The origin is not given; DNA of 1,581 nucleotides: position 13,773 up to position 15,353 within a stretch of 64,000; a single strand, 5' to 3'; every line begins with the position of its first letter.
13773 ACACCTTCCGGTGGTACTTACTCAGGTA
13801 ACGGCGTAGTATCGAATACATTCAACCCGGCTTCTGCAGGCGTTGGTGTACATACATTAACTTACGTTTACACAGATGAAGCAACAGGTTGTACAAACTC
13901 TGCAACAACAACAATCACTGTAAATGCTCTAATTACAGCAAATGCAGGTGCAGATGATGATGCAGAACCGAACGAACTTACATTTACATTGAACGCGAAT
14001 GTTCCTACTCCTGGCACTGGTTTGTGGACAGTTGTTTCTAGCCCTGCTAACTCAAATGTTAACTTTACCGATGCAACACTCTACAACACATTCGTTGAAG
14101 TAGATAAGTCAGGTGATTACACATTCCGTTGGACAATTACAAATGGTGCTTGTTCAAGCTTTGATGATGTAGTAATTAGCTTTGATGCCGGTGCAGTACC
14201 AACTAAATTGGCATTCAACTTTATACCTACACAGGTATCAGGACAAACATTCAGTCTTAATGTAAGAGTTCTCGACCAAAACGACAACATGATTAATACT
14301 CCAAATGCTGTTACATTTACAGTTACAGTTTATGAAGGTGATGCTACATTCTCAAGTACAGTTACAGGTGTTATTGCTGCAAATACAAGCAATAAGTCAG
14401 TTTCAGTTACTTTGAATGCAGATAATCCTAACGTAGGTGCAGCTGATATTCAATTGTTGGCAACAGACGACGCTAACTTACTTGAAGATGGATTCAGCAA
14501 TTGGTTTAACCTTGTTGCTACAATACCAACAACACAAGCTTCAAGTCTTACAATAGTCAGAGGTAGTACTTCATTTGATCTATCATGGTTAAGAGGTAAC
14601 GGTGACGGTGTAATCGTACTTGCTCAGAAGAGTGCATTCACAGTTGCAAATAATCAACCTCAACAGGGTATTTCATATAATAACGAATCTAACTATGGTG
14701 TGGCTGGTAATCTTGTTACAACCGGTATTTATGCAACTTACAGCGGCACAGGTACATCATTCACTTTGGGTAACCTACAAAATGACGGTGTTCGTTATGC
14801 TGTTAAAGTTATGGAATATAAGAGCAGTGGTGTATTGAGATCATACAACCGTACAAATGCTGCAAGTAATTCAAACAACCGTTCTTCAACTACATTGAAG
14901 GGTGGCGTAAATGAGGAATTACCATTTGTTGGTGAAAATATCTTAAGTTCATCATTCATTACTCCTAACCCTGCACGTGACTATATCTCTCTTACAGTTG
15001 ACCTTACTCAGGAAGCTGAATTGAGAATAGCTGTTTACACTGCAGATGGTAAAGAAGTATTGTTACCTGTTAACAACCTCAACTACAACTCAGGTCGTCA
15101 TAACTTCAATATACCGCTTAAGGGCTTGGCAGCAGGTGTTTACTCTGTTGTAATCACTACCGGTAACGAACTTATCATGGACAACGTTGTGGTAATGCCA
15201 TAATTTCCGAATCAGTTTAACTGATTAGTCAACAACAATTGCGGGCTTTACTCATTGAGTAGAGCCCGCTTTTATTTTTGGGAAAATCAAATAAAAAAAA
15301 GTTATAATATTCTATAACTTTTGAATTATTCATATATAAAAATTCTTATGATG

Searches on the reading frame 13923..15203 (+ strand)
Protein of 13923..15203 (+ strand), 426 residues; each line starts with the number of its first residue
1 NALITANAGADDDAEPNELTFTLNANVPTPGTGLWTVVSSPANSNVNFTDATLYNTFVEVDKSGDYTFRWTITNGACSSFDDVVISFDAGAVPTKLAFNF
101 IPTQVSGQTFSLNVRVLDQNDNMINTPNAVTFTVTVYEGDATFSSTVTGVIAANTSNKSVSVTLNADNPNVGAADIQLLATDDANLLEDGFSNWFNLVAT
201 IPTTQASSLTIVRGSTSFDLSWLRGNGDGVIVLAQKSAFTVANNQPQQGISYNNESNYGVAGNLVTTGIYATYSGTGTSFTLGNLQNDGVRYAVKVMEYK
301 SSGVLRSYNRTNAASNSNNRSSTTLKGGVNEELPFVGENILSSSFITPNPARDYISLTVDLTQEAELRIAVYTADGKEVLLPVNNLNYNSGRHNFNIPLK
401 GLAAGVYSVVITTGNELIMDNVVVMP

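Call 9: search_protein_families(library=pfam, proteins=[window:13923-15203:+], max_evalue=10)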
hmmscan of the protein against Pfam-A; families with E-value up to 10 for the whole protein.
window:13923-15203:+ (426 aa): 4 families
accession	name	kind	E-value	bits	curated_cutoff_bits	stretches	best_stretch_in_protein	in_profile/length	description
PF18962.6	Por_Secre_tail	-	9.5e-09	35.9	27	1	348-424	3-75/75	Secretion system C-terminal sorting domain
PF04234.18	CopC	-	0.0039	18.6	23.3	1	355-409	22-72/92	CopC domain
PF23722.1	Beta-sand_DEX1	-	0.032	15.3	27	1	103-144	12-47/99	DEX1 beta-sandwich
PF21060.3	Reovirus_L2_6th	-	0.86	10.4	27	0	373-415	42-84/98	Reovirus core-spike protein lambda-2 (L2), 6th domain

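Call 20: find_related_loci(query=window:13923-15200:+, collection=genome_contigs, flank=10000)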
Query window:13923-15200:+ (426 aa) in genome_contigs; peptide patterns used: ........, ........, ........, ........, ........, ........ (x = any residue, [..] = any of these).
62 stretches matched a pattern, but none encodes a relative of the query by tblastn (E <= 1e-3).

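Call 21: find_related_loci(query=window:13923-15200:+, collection=metagenome_contigs, flank=10000)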
Query window:13923-15200:+ (426 aa) in metagenome_contigs; peptide patterns used: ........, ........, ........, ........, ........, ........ (x = any residue, [..] = any of these).
72 stretches matched a pattern, but none encodes a relative of the query by tblastn (E <= 1e-3).
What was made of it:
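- Tried and rejected: Scans of genome_contigs and metagenome_contigs with the non-repeat C-terminal 426 aa found no relative (calls 20, 21).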

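Call 43: find_homologous_proteins(query=window:13923-15200:+, max_evalue=1e-20)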
Query window:13923-15200:+ (426 aa): 14 proteins with E <= 1e-20 among 8000 candidates.
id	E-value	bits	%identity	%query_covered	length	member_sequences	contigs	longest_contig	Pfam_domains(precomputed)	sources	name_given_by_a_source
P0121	7.7e-220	748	99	83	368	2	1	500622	-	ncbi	ncbi:hypothetical protein MASR1M45_14590 [Candidatus Kapaibacterium sp.]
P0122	6.1e-126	439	55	100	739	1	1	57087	PF18962.8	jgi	jgi:hypothetical protein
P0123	7.3e-56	208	43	68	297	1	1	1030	PF18962.8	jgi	jgi:hypothetical protein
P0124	6.7e-42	162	40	20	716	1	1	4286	PF22352.3,PF00801.27,PF18911.7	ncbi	-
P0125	1.4e-38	151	43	26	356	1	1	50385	-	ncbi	ncbi:MAG: hypothetical protein QM734_06720, partial [Cyclobacteriaceae bacterium]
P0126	5.6e-33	133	51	20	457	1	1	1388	PF22352.3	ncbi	ncbi:MAG: hypothetical protein ACK44B_04265, partial [Flavobacteriales bacterium]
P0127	3.9e-30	123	28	64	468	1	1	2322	PF22352.3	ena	-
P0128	6.0e-30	123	41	20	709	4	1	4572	PF22352.3,PF18962.8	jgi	jgi:hypothetical protein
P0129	6.6e-28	116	32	35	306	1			PF22184.3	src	-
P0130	2.4e-26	111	31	50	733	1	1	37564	PF22352.3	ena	-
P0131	2.1e-25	108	44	19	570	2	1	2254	PF22352.3,PF11617.14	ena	-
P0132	9.8e-25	106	51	17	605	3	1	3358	PF22352.3,PF13585.13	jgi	-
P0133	5.2e-22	97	44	19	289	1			-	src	-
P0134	5.5e-21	93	38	20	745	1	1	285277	PF22352.3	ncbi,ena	-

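Call 47: find_encoding_contigs(protein=P0122, flank=10000, max_places=3)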
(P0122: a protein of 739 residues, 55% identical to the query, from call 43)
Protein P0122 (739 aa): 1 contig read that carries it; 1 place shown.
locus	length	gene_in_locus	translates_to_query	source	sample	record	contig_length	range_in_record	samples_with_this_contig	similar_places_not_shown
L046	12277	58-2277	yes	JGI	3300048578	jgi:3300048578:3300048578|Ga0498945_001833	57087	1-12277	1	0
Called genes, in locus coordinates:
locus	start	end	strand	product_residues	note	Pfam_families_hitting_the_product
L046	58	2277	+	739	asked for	PF18962:Por_Secre_tail (weak)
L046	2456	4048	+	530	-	PF00595:PDZ, PF13180:PDZ_2 (weak), PF17820:PDZ_6, PF03572:Peptidase_S41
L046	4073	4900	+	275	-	-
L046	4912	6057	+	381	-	PF00465:Fe-ADH, PF13685:Fe-ADH_2, PF25137:ADH_Fe_C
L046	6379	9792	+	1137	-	PF02203:TarH, PF12729:4HB_MCP_1, PF00672:HAMP (faint), PF18947:HAMP_2, PF21927:McpB_HAMP_2 (faint), PF18575:HAMP_N3, PF18947:HAMP_2, PF00015:MCPsignal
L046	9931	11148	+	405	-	-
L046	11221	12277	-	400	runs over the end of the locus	PF02706:Wzz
